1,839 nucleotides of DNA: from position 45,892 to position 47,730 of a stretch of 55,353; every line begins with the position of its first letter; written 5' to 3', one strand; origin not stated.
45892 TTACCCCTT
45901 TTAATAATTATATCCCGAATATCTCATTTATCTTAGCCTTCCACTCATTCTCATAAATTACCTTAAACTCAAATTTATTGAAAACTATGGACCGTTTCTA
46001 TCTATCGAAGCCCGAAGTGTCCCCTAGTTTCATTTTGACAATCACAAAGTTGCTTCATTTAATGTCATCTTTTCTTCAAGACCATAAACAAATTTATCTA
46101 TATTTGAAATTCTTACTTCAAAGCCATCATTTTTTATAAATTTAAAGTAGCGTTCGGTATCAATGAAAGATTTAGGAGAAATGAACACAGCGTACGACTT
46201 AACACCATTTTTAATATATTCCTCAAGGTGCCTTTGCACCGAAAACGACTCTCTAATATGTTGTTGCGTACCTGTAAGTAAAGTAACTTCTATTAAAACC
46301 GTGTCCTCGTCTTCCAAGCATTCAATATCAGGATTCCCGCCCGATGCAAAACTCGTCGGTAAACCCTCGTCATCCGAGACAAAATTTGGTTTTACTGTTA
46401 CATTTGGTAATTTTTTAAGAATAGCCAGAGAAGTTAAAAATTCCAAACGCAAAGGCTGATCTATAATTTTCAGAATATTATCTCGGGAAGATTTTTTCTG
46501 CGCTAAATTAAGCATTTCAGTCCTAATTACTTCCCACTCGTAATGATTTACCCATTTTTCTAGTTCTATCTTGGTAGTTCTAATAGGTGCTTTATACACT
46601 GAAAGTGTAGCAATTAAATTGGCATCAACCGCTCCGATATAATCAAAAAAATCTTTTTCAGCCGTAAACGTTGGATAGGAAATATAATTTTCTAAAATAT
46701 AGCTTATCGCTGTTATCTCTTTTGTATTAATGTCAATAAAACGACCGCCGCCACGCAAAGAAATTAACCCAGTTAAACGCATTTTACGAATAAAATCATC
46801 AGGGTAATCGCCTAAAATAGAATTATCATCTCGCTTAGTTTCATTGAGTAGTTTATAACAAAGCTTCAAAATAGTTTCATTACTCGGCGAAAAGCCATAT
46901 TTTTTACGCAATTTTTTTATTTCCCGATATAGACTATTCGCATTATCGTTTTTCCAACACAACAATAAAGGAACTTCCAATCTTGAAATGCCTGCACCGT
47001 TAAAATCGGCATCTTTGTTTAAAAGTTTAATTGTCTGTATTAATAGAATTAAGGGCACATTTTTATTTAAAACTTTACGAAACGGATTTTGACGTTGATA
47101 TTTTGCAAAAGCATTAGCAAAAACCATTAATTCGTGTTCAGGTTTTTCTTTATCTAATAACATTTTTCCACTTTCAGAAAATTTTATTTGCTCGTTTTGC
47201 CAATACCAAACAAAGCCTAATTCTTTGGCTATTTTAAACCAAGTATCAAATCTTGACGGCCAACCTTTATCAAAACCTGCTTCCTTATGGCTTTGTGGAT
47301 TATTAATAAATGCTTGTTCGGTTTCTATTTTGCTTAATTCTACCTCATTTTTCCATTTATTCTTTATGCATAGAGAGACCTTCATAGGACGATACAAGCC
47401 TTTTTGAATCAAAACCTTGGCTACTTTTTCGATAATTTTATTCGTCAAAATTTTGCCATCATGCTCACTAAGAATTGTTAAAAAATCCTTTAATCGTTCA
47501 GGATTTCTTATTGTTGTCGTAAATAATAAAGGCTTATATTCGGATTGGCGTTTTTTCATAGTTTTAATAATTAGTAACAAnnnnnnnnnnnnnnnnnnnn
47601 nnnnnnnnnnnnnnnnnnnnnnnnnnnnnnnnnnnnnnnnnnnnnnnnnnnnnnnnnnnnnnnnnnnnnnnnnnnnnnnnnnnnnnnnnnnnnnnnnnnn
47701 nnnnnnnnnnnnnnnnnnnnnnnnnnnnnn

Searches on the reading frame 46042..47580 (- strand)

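Call 3: search_protein_families(library=pfam, proteins=[window:46042-47580:-], max_evalue=0.01)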
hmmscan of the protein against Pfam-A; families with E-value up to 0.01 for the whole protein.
window:46042-47580:- (512 aa): 1 family
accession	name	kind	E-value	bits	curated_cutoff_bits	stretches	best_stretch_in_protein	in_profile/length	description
PF09491.16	RE_AlwI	-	5.8e-42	144.6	23.1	2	336-483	258-417/441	AlwI restriction endonuclease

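Call 4: search_protein_families(library=padloc, proteins=[window:46042-47580:-], max_evalue=0.01)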
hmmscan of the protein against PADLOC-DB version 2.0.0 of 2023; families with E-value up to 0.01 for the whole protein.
window:46042-47580:- (512 aa): 4 families
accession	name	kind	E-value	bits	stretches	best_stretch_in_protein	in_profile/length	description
PDLC03507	REase_II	-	2.1e-127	424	1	11-504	3-530/542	Type II restriction enzyme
PDLC03393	REase_II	-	1.2e-31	107.7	2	374-494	432-556/624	Type II nicking endonuclease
PDLC03394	REase_II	-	3.3e-09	33.7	1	391-483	429-525/684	Type II nicking endonuclease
PDLC03463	REase_II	-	3.9e-06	23.8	1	399-470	405-481/570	Type II restriction enzyme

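Call 5: search_protein_families(library=ncbifam, proteins=[window:46042-47580:-], max_evalue=0.01)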
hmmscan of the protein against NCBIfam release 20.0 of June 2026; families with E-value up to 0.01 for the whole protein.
window:46042-47580:- (512 aa): 0 families
